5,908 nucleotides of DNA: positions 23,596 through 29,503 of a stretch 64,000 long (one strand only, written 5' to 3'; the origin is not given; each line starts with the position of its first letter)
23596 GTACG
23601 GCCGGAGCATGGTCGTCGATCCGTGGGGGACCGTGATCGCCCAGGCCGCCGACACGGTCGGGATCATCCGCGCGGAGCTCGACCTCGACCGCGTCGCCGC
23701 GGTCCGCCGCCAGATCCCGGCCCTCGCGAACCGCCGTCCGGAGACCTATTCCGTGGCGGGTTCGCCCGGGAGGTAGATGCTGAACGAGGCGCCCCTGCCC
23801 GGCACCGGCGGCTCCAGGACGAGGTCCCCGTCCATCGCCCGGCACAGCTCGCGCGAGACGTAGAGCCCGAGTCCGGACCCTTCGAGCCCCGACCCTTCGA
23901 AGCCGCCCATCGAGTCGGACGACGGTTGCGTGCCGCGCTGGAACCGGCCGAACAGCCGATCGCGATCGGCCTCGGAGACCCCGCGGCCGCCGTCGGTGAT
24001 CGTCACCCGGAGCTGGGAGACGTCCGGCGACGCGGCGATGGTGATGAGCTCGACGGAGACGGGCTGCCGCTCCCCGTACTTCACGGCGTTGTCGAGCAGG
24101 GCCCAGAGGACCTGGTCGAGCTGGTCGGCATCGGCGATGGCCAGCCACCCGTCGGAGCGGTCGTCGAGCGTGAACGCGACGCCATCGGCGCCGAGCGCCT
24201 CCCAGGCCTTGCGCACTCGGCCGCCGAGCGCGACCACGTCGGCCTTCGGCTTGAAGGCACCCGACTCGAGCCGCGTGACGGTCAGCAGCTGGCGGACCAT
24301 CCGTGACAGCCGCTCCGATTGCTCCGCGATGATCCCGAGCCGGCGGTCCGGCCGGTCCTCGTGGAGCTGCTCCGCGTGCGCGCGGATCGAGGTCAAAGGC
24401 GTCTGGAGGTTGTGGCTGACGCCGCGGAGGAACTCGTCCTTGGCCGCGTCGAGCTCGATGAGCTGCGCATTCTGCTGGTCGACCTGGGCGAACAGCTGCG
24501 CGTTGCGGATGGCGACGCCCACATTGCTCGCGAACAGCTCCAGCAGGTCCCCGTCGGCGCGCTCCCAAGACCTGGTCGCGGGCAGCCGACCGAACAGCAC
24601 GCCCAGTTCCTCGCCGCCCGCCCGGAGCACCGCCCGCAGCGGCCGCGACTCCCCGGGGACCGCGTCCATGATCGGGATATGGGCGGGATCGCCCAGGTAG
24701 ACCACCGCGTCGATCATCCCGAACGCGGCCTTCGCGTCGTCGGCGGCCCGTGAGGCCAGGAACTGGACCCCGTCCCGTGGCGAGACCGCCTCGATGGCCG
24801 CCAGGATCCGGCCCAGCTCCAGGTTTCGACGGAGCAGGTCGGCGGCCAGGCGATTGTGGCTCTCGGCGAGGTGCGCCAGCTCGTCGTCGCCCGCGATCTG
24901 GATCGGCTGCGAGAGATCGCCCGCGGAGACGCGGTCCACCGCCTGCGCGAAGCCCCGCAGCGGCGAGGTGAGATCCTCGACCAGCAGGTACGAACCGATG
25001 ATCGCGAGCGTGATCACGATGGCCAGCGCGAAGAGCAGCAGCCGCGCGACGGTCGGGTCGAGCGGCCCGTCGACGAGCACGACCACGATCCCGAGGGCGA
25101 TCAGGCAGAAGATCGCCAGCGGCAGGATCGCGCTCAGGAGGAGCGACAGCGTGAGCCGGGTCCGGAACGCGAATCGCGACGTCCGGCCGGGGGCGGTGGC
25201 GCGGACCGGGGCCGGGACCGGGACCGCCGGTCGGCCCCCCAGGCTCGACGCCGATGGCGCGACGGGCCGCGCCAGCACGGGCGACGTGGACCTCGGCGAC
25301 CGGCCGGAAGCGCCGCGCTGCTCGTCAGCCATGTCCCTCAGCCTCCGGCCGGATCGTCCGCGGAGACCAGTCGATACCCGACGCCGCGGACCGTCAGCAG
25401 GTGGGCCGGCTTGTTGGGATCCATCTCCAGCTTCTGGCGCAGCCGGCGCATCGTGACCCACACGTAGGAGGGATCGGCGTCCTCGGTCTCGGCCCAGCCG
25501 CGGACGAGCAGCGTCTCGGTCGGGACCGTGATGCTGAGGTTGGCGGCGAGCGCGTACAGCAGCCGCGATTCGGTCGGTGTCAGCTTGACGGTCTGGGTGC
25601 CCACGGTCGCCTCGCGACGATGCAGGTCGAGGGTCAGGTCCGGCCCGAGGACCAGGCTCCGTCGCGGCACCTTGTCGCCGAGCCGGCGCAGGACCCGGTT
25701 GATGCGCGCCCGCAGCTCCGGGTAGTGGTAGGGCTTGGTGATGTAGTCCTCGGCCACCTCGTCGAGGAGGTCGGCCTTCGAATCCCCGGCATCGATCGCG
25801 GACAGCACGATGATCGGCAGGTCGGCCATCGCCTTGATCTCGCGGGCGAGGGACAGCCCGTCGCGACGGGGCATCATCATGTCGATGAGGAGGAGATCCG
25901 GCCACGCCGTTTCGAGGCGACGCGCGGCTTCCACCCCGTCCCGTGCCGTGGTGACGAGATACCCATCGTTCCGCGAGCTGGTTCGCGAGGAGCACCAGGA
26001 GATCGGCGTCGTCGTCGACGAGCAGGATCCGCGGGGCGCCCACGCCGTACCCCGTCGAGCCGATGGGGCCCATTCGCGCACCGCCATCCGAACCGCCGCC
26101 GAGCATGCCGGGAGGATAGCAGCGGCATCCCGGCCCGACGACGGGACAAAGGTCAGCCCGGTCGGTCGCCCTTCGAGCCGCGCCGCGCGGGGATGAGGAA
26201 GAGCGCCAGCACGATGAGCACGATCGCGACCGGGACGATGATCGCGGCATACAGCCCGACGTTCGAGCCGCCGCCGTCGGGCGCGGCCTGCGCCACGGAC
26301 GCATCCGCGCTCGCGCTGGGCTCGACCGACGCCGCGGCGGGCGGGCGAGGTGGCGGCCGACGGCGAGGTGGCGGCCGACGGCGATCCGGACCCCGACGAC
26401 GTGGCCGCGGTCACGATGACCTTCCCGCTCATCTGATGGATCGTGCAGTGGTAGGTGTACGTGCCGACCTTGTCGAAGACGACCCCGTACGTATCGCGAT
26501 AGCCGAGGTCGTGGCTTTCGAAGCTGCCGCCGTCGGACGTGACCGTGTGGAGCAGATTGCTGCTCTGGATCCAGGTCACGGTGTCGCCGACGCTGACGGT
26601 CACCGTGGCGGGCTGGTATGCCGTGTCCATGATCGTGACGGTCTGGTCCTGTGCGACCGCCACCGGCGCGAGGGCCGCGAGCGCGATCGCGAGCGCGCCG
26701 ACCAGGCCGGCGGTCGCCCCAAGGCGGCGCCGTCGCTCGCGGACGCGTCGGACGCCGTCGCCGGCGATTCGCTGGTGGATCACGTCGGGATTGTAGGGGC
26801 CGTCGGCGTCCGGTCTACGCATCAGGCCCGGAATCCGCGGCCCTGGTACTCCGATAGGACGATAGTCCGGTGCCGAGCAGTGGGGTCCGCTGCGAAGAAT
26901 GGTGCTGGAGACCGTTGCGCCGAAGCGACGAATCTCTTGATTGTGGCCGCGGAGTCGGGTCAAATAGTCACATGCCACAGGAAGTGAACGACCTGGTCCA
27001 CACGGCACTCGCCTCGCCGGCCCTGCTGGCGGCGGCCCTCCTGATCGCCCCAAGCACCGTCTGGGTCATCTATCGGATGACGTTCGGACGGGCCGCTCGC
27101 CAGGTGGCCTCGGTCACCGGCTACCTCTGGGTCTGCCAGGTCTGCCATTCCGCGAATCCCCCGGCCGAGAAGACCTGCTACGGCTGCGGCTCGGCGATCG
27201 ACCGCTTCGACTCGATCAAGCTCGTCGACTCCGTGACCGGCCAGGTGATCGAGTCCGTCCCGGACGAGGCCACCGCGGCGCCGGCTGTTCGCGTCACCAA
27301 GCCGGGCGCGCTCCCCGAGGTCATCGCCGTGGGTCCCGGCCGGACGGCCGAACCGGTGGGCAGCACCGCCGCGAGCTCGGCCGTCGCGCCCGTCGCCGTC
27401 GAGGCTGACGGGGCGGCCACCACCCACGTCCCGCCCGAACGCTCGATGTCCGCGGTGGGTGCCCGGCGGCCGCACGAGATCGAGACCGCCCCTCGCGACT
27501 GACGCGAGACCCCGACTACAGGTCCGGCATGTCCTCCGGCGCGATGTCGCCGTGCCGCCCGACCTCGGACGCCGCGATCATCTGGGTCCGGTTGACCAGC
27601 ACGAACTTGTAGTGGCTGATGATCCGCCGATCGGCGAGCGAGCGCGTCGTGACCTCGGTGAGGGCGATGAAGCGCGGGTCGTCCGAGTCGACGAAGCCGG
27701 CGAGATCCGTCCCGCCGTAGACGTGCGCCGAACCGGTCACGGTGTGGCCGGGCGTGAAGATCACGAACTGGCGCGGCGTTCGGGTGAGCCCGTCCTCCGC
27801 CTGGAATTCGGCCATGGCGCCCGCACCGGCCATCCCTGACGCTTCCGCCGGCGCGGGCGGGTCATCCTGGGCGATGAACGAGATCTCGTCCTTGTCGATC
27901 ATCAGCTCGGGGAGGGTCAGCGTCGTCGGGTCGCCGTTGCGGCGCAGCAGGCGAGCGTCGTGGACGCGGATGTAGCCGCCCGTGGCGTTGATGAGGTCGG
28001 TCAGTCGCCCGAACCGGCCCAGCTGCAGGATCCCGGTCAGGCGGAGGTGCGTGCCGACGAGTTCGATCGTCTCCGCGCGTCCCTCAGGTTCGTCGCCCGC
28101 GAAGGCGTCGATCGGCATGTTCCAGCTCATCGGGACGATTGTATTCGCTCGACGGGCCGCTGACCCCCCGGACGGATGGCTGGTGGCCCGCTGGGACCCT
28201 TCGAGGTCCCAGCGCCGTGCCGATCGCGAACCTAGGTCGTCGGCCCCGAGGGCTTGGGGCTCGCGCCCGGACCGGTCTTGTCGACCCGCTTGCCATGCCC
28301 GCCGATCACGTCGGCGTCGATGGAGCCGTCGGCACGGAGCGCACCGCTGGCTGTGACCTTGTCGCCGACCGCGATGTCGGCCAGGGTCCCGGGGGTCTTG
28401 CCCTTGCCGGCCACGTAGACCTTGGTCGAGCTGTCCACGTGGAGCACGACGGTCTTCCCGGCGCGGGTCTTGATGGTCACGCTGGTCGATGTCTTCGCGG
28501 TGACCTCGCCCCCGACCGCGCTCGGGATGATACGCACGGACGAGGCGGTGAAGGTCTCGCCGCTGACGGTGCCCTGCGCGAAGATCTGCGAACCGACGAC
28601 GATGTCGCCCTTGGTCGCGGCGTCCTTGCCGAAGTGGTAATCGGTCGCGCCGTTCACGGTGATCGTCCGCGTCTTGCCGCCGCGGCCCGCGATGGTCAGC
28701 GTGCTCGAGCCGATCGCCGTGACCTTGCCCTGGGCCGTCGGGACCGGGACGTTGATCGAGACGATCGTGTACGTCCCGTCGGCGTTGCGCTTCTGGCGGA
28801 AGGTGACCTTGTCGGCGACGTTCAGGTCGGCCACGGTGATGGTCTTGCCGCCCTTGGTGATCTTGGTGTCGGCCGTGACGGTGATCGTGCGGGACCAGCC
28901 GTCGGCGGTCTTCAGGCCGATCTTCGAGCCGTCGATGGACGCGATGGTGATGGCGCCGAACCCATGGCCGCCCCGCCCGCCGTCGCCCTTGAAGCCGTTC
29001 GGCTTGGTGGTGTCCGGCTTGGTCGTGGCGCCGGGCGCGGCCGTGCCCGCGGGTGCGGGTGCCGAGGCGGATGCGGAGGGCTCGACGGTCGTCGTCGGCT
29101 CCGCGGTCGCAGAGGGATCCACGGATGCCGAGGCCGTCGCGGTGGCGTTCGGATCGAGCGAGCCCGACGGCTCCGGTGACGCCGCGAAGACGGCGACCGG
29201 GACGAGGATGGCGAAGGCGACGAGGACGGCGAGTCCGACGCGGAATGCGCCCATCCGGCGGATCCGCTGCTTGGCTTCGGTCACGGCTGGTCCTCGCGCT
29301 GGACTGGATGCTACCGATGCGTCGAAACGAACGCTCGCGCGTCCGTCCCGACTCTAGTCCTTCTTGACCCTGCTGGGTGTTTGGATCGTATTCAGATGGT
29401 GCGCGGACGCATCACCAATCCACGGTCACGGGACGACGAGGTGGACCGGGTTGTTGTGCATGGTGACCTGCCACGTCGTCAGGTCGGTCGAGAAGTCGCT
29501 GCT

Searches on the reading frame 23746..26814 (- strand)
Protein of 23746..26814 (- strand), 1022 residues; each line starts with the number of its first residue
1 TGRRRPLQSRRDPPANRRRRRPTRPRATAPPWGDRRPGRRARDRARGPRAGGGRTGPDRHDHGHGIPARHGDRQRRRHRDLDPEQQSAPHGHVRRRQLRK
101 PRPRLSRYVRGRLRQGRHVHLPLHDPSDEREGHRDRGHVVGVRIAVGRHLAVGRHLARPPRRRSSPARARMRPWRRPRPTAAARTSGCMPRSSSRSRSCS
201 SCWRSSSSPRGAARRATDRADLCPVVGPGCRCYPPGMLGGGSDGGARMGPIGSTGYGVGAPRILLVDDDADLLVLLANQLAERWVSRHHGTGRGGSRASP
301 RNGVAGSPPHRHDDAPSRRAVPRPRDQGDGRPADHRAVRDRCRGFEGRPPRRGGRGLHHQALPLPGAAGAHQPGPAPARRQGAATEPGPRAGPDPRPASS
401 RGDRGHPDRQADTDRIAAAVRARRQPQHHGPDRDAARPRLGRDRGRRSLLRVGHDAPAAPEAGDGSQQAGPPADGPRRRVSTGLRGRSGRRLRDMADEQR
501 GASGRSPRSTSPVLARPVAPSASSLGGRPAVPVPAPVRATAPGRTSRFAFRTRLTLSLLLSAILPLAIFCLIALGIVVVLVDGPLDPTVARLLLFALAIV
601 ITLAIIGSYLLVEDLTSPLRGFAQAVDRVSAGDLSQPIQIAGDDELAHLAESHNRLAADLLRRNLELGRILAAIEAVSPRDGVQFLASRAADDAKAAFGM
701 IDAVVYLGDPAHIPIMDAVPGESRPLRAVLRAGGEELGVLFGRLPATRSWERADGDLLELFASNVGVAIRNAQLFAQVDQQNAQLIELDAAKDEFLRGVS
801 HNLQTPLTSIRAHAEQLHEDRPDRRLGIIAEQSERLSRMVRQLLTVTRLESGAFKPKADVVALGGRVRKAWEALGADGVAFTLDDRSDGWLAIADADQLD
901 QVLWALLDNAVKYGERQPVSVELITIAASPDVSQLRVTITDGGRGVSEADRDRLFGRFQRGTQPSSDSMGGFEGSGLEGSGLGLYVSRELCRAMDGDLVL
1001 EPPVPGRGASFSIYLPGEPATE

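Call 14: search_protein_families(library=pfam, proteins=[window:23746-26814:-])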
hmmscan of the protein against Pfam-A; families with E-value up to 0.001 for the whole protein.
window:23746-26814:- (1022 aa): 3 families
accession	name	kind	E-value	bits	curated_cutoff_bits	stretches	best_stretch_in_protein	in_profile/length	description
PF02518.31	HATPase_c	-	5.5e-21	75.5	26.4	1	895-1017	2-109/111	Histidine kinase-, DNA gyrase B-, and HSP90-like ATPase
PF00512.31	HisKA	-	8.4e-14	51.8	26.9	1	791-852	1-66/66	His Kinase A (phospho-acceptor) domain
PF00672.30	HAMP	-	8.7e-11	42.4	25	1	615-660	6-51/53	HAMP domain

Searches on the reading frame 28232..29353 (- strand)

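Call 16: search_protein_families(library=pfam, proteins=[window:28232-29353:-])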
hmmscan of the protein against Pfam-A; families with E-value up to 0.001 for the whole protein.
window:28232-29353:- (373 aa): 1 family
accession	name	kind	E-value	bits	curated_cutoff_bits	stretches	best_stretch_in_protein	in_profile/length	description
PF18914.6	DUF5666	-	1.8e-11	44.6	27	2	282-350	2-59/60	Domain of unknown function (DUF5666)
